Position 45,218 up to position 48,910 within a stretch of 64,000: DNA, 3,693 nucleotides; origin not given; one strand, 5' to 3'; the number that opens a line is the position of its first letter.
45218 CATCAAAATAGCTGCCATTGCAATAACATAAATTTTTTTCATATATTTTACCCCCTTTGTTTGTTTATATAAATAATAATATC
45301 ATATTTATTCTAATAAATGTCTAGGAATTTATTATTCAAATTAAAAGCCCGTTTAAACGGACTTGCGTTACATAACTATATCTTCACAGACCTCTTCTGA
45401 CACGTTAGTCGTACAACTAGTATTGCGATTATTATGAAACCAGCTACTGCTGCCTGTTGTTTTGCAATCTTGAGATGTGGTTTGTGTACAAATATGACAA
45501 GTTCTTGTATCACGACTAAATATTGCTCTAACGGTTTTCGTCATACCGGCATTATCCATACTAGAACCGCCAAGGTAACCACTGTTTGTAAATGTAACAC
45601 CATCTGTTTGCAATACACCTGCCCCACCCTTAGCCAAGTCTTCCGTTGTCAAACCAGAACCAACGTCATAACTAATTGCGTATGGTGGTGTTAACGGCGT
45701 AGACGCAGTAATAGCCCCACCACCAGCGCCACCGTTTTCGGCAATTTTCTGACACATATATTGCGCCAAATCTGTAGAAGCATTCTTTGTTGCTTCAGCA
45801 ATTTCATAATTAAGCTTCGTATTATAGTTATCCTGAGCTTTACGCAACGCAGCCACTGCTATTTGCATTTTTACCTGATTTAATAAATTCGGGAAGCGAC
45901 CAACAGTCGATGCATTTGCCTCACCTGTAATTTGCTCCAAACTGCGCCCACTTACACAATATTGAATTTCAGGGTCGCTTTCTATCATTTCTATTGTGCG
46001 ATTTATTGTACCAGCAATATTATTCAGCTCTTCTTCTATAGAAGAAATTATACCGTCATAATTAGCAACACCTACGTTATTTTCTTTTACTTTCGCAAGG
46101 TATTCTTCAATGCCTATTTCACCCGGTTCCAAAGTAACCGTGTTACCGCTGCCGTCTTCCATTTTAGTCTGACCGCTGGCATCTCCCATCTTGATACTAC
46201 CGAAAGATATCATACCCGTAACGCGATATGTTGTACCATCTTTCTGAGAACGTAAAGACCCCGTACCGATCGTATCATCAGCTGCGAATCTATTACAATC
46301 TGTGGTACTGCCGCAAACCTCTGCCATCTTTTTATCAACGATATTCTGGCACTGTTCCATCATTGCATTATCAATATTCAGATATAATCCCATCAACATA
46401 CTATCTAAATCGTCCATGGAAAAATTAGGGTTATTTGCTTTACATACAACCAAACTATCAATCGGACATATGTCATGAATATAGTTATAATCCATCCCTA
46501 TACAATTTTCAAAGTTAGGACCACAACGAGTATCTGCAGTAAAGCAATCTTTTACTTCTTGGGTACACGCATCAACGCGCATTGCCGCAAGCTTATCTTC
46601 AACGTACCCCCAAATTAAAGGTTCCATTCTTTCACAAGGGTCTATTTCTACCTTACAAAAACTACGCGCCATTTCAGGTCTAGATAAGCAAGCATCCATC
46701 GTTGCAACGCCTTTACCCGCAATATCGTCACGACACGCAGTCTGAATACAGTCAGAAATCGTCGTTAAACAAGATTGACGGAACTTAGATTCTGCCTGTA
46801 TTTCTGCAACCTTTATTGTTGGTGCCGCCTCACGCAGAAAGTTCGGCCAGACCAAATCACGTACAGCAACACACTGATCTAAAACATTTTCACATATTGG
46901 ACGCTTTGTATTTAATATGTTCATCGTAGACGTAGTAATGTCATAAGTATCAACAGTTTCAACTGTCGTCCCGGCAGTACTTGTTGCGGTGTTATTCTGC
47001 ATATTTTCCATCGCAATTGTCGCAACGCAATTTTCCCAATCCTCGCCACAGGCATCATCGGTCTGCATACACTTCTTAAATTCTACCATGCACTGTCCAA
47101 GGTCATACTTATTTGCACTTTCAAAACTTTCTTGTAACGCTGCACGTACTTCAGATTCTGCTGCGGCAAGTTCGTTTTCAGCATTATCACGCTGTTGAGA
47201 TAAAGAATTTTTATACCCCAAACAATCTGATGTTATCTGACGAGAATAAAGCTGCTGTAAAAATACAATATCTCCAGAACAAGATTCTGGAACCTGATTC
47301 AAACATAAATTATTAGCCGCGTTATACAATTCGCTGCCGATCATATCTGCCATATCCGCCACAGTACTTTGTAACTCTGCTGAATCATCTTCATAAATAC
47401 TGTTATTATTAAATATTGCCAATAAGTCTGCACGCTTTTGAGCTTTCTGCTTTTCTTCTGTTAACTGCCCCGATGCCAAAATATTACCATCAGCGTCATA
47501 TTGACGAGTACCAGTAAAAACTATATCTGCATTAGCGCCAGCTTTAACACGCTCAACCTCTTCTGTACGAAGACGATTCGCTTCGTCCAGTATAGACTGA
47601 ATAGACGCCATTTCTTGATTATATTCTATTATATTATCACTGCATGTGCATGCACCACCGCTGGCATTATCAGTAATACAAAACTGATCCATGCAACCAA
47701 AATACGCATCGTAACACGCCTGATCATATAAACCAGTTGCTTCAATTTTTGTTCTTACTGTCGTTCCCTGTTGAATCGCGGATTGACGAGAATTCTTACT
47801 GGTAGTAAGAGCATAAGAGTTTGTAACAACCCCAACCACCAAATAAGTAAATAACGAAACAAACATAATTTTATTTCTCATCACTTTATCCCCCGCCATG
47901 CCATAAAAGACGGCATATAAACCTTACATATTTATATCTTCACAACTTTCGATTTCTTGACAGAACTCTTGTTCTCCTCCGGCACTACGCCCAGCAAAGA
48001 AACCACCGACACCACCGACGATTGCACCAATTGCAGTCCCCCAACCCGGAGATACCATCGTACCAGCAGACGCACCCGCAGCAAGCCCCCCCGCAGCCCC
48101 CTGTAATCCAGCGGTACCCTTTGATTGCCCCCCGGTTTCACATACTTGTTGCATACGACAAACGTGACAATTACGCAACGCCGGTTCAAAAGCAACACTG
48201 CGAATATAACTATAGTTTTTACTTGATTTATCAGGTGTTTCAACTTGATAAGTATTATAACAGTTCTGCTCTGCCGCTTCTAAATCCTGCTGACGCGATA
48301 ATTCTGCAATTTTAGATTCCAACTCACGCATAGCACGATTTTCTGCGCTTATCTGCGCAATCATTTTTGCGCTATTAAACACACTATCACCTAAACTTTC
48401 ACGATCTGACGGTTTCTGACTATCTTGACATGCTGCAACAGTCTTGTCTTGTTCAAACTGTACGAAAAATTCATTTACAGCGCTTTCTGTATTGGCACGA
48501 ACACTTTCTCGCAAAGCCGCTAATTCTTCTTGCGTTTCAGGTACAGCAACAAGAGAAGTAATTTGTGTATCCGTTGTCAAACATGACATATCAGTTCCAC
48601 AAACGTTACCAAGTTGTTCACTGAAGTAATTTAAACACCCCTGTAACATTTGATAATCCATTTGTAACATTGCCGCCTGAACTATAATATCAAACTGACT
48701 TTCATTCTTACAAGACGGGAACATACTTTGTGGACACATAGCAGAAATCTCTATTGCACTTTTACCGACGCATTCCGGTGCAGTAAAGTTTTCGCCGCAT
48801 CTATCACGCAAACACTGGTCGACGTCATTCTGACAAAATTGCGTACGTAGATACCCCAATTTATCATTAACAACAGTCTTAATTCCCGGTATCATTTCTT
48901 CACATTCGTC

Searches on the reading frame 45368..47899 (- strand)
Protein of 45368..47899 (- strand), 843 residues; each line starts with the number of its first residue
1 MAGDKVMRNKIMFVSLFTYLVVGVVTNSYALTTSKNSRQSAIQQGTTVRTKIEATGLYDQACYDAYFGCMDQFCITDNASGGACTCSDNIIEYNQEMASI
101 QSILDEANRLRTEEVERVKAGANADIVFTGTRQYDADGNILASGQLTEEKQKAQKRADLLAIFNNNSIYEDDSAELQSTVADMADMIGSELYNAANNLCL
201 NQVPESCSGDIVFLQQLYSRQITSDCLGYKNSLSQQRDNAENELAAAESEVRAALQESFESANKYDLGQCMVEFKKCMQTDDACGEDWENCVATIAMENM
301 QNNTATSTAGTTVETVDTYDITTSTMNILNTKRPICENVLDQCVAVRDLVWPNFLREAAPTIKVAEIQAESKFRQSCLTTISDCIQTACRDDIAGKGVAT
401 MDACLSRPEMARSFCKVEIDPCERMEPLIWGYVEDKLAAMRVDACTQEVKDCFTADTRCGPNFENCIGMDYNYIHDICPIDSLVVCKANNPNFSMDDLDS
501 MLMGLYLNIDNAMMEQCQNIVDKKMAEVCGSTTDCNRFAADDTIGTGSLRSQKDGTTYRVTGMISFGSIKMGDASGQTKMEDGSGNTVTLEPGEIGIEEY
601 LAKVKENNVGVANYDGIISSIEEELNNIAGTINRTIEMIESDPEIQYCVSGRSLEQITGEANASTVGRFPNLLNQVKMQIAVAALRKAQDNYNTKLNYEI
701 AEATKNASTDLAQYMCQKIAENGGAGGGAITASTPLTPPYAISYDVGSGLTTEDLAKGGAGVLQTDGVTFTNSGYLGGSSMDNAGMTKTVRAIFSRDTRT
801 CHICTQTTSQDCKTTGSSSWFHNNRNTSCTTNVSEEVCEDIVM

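Call 7: search_protein_families(library=pfam, proteins=[window:45368-47899:-], max_evalue=1)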
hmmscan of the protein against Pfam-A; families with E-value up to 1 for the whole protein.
window:45368-47899:- (843 aa): 1 family
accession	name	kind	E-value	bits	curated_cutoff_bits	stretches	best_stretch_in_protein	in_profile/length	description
PF12685.13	SpoIIIAH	-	0.00028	21.3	30.6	1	17-190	6-133/191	SpoIIIAH-like protein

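Call 8: search_protein_families(library=ncbifam, proteins=[window:45368-47899:-], max_evalue=1)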
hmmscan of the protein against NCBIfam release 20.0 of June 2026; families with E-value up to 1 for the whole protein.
window:45368-47899:- (843 aa): 0 families

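Call 27: find_homologous_proteins(query=window:45368-47899:-, max_evalue=0.001)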
Query window:45368-47899:- (843 aa): 1414 proteins with E <= 0.001 among 8000 candidates; the best 120 are listed.
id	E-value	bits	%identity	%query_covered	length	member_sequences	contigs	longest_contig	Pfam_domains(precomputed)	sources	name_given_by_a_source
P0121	0.0e+0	1896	100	100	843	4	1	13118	-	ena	-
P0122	0.0e+0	1694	89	100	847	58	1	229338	-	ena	-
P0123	0.0e+0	1682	88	99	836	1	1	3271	-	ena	-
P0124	0.0e+0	1646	87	99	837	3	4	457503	-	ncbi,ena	-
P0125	0.0e+0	1644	86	99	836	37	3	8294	-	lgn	-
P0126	0.0e+0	1638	86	99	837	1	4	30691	-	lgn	-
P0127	0.0e+0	1630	85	99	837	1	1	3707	-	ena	-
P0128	0.0e+0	1629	86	99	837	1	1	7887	-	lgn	-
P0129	0.0e+0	1629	85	99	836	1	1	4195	-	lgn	-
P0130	0.0e+0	1625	85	99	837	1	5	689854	-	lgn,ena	-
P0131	0.0e+0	1624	85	99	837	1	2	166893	-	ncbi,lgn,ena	-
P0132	0.0e+0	1623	85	99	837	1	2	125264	-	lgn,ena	-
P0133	0.0e+0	1623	85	99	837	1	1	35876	-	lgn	-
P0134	0.0e+0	1623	85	99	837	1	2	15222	-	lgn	-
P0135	0.0e+0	1623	85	99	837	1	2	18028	-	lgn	-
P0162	0.0e+0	1618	85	99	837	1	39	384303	-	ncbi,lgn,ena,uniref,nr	ncbi:MAG TPA: hypothetical protein IAD02_02195 [Candidatus Enterousia intestinigallinarum]|uniref:In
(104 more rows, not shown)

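Call 33: search_protein_families(library=phrogs, proteins=[window:45368-47899:-], max_evalue=0.01)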
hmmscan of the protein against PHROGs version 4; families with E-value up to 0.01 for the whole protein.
window:45368-47899:- (843 aa): 0 families

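Call 44: find_encoding_contigs(protein=P0162, flank=10000, max_places=2)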
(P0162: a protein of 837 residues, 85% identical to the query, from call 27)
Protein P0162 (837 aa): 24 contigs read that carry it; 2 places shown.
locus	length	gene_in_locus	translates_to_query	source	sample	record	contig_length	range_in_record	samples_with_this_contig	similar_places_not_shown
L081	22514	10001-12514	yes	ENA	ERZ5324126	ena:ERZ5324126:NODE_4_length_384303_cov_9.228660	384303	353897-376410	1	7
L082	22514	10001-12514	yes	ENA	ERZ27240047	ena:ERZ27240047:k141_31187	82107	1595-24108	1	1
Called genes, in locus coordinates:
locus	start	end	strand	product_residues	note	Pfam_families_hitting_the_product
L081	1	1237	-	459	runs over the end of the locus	-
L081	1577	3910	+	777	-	PF02415:Chlam_PMP (faint), PF03797:Autotransporter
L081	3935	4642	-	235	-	-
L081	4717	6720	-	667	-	-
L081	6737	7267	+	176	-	-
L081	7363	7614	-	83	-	PF01176:eIF-1a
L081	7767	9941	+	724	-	-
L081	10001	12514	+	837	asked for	-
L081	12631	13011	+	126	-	PF04076:BOF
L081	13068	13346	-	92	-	-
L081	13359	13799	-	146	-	-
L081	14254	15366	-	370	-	PF00691:OmpA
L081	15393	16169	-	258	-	-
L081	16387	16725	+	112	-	PF01250:Ribosomal_S6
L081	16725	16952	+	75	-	PF01084:Ribosomal_S18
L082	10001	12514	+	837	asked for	-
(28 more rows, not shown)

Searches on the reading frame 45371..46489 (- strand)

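Call 69: search_protein_families(library=pfam, proteins=[window:45371-46489:-], max_evalue=1)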
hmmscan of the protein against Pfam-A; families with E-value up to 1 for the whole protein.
window:45371-46489:- (373 aa): 1 family
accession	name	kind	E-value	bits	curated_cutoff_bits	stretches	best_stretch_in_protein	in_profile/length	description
PF14701.12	hDGE_amylase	-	0.11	12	27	1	151-274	204-328/439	Glycogen debranching enzyme, glucanotransferase domain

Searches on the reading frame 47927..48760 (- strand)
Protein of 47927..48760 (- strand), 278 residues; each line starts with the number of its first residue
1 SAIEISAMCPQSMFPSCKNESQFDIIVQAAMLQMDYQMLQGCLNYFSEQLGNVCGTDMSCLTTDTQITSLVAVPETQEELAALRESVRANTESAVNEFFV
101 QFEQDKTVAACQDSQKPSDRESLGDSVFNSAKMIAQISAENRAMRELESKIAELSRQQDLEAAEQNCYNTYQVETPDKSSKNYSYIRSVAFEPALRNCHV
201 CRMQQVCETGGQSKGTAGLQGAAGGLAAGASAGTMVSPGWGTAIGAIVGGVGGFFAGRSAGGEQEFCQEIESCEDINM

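Call 69: search_protein_families(library=pfam, proteins=[window:47927-48760:-], max_evalue=1)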
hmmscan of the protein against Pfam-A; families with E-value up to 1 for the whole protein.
window:47927-48760:- (278 aa): 8 families
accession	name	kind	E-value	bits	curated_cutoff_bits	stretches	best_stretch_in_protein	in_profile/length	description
PF13488.11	Gly-zipper_Omp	-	0.0048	17.2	25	1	221-260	2-42/46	Glycine zipper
PF07743.18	HSCB_C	-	0.0061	17.3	22.1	1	120-167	13-60/74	HSCB C-terminal oligomerisation domain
PF13441.11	Gly-zipper_YMGG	-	0.012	15.8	28.9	1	219-258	4-44/45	YMGG-like Gly-zipper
PF03961.19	FapA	-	0.091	12.8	31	1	60-177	138-251/272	Flagellar Assembly Protein A beta solenoid domain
PF13436.11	Gly-zipper_OmpA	-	0.19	12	27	1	220-257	10-44/44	Glycine-zipper domain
PF10439.15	Bacteriocin_IIc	-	0.33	11.4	27.1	1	210-253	17-56/59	Bacteriocin class II with double-glycine leader peptide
PF20721.2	C19orf12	-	0.41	10.9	30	1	212-256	33-79/163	C19orf12-like protein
PF14265.11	DUF4355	-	0.65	10.7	25.4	1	99-167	4-71/124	Capsid assembly scaffolding protein Gp46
